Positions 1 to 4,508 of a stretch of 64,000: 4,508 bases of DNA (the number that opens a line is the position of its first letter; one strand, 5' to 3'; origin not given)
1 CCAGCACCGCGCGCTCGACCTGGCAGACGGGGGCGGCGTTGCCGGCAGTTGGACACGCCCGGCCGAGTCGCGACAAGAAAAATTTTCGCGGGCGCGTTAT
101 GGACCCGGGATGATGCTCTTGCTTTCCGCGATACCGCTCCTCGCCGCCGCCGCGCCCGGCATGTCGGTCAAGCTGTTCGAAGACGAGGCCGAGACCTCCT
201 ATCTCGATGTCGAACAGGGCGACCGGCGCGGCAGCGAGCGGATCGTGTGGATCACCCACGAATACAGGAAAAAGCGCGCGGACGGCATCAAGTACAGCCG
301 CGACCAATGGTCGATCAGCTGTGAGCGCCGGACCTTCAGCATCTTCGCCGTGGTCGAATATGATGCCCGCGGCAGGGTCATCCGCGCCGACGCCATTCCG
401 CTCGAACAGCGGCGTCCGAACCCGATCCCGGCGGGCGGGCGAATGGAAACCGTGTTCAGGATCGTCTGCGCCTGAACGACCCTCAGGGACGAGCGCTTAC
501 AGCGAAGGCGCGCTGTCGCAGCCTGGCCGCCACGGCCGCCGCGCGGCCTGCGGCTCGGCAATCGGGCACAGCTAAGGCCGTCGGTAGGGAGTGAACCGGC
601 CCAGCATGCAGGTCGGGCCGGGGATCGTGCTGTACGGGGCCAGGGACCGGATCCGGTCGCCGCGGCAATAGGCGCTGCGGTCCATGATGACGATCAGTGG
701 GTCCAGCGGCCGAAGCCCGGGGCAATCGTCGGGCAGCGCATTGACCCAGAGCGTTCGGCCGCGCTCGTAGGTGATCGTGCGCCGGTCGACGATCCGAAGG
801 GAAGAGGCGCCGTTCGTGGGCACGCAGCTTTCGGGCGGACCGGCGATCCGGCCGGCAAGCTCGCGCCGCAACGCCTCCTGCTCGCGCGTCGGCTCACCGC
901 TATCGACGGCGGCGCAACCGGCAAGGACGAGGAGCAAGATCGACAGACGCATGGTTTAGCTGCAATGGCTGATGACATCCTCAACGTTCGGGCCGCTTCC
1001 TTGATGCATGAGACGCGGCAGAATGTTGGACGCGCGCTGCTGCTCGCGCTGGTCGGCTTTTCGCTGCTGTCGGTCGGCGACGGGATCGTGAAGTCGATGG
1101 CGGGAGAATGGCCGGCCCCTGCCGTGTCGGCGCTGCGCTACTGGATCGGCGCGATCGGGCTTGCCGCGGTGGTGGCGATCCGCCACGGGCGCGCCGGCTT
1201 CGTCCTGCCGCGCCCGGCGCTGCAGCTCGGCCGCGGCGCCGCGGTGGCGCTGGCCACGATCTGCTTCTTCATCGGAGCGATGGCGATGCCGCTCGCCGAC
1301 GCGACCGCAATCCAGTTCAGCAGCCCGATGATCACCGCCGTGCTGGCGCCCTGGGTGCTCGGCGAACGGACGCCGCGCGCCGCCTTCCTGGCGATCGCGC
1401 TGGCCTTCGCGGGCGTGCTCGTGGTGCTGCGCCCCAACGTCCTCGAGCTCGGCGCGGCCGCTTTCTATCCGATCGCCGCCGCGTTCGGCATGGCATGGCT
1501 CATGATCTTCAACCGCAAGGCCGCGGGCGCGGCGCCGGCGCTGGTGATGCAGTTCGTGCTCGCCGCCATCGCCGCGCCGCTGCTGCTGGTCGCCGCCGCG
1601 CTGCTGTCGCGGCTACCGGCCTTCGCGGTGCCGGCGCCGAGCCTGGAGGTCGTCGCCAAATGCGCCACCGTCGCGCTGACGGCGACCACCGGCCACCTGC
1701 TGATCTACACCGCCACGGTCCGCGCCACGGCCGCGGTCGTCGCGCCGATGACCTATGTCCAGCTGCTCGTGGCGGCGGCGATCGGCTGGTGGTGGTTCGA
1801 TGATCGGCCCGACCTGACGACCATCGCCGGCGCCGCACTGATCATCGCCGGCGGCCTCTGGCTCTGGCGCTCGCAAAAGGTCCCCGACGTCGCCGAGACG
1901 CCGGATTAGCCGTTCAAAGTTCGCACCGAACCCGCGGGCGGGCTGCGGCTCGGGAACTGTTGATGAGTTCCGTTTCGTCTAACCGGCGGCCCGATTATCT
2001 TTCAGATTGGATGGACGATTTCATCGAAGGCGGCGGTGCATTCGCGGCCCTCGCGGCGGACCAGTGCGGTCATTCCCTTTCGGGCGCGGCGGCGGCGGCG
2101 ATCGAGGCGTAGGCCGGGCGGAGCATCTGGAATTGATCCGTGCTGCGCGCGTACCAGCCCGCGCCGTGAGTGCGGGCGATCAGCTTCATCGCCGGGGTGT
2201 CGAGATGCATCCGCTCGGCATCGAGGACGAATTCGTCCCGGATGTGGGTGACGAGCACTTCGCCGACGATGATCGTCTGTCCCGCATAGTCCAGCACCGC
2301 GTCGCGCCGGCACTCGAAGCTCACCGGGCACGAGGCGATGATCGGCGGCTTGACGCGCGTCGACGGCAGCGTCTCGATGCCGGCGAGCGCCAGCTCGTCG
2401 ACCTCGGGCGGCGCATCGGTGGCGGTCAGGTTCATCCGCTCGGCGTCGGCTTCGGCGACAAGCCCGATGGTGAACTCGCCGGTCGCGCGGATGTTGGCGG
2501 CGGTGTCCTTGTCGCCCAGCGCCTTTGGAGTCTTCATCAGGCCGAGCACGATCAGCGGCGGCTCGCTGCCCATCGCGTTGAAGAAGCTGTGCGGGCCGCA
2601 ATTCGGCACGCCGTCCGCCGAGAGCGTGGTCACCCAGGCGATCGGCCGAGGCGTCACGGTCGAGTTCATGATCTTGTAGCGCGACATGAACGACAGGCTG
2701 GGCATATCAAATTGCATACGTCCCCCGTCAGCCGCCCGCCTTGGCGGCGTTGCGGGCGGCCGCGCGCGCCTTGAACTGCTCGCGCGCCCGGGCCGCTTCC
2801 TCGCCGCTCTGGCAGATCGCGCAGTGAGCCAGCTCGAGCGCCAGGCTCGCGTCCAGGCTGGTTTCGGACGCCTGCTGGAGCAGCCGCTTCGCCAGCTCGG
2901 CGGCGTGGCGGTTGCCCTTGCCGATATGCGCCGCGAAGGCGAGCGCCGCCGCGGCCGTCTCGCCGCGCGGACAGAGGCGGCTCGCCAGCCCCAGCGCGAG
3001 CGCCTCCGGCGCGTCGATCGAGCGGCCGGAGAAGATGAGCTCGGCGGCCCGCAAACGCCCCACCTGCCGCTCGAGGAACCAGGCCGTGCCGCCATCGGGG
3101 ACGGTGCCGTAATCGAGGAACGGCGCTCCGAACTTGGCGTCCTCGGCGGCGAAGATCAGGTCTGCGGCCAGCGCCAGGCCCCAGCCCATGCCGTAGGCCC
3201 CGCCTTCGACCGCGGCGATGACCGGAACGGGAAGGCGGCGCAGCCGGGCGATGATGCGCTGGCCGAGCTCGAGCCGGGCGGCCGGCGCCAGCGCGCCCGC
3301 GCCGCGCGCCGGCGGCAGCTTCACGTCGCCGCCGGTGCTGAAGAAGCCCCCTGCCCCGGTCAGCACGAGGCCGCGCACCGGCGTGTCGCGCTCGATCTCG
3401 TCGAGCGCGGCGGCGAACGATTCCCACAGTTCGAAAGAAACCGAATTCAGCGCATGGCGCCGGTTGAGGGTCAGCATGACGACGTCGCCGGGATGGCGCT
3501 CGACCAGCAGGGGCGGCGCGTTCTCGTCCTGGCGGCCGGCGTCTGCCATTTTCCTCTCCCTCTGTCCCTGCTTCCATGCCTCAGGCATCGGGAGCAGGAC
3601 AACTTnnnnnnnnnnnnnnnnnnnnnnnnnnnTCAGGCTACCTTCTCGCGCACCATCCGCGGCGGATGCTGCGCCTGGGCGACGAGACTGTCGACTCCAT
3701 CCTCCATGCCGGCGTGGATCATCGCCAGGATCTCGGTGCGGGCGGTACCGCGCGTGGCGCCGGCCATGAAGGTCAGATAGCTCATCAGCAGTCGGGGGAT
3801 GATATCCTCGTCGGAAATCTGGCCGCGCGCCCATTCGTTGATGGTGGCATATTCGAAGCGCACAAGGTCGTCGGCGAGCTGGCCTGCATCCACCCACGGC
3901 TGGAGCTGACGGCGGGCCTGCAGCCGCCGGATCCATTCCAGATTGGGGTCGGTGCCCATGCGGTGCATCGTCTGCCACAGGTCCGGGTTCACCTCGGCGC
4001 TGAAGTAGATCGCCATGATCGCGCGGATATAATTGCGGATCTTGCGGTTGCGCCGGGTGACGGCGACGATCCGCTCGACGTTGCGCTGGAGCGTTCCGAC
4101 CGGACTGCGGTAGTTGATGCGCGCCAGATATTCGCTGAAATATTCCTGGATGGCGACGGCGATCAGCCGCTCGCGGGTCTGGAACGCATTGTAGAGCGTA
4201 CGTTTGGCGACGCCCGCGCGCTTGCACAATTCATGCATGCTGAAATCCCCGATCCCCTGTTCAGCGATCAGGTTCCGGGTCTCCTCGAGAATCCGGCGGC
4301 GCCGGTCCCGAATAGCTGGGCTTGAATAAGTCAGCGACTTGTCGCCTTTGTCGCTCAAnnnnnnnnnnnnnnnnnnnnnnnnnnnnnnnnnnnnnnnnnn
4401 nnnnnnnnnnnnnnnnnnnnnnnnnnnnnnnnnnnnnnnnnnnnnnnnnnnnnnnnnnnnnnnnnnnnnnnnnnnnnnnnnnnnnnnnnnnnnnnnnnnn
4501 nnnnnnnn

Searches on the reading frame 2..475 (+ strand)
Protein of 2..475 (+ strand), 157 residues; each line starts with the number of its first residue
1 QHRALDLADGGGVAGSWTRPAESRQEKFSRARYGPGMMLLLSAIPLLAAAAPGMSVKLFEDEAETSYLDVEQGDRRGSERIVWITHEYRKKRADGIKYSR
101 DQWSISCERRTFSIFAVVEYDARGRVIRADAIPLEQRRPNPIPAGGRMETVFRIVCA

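Call 18: search_protein_families(library=pfam, proteins=[window:2-475:+], max_evalue=0.00001)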
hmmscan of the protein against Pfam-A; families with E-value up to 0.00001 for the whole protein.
window:2-475:+ (157 aa): 1 family
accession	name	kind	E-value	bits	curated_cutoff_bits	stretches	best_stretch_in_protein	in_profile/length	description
PF16747.10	Adhesin_E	-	4.7e-10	40.1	23.7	1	57-157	3-109/109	Surface-adhesin protein E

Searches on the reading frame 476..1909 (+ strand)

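Call 15: search_protein_families(library=pfam, proteins=[window:476-1909:+], max_evalue=0.00001)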
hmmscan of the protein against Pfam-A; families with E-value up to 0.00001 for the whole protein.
window:476-1909:+ (477 aa): 1 family
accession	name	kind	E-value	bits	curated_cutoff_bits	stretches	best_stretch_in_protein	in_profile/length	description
PF00892.27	EamA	-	1.4e-16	61.4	28.2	2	187-318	3-134/135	EamA-like transporter family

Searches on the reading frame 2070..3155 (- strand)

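Call 15: search_protein_families(library=pfam, proteins=[window:2070-3155:-], max_evalue=0.00001)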
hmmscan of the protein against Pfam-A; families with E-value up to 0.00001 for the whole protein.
window:2070-3155:- (361 aa): 1 family
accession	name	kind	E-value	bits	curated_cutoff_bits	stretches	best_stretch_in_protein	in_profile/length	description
PF01613.24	Flavin_Reduct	-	4e-24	85.9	27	1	168-308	4-136/153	Flavin reductase like domain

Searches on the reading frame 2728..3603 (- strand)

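Call 15: search_protein_families(library=pfam, proteins=[window:2728-3603:-], max_evalue=0.00001)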
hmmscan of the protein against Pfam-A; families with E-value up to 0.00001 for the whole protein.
window:2728-3603:- (291 aa): 2 families
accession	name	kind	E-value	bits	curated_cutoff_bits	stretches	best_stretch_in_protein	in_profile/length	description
PF00378.25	ECH_1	-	2.9e-44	151.7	27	1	40-277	5-240/251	Enoyl-CoA hydratase/isomerase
PF16113.10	ECH_2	-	1.6e-26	94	27.2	1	43-280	3-241/335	Enoyl-CoA hydratase/isomerase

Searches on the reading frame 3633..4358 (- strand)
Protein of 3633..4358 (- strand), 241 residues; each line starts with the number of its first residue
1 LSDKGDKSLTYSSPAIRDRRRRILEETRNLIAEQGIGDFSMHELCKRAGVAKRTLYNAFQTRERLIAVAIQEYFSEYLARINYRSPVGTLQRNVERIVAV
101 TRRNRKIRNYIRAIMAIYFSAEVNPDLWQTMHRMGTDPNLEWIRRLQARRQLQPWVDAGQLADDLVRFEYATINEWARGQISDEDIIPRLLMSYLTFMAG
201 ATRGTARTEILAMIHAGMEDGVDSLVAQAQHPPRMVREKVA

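Call 5: search_protein_families(library=pfam, proteins=[window:3633-4358:-])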
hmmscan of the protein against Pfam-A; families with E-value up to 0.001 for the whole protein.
window:3633-4358:- (241 aa): 1 family
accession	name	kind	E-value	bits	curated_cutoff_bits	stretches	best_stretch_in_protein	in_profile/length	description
PF00440.29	TetR_N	-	5.1e-11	42.6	24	1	23-67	1-45/47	Bacterial regulatory proteins, tetR family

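Call 8: search_protein_families(library=ncbifam, proteins=[window:3633-4358:-])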
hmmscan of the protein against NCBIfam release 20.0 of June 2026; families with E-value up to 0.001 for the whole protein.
window:3633-4358:- (241 aa): 10 families
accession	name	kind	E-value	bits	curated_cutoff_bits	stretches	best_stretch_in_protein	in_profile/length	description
NF058643.1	TranRegCurRPseudo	equivalog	8.9e-09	35.3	300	1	16-132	5-122/193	TetR family transcriptional repressor CurR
NF033703.1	transcr_KstR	equivalog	1.3e-08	34.6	280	1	13-104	2-91/185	cholesterol catabolism transcriptional regulator KstR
NF001978.0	PRK00767.1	equivalog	5.7e-06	26.3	118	1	19-126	10-120/197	transcriptional regulator BetI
NF041196.1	ScbR_bind_reg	equivalog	1.1e-05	25.7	150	1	20-166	8-155/191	ScbR family autoregulator-binding transcription factor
NF053731.1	TransRegFasRMycb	equivalog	3.1e-05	23.9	330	1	18-98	11-89/199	HTH-type transcriptional activator FasR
TIGR03384.1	betaine_BetI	equivalog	4.4e-05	23.3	201.3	1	19-122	9-114/189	choline-binding transcriptional repressor BetI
NF050111.1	TransRegSACE7040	equivalog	0.00014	21.9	250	1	18-67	1-50/186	SACE_7040 family transcriptional regulator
NF053516.1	TranRepPrsAVib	equivalog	0.00057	19.7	300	0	19-82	7-70/208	TetR family transcriptional repressor PsrA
NF051852.1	efflux_TF_MtrR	exception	0.00098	19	280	0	20-82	12-74/205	multidrug efflux system transcriptional repressor MtrR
NF053878.1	FATransRegFadRBac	equivalog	0.00098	18.9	200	0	21-84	6-69/190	fatty acid metabolism transcriptional regulator FadR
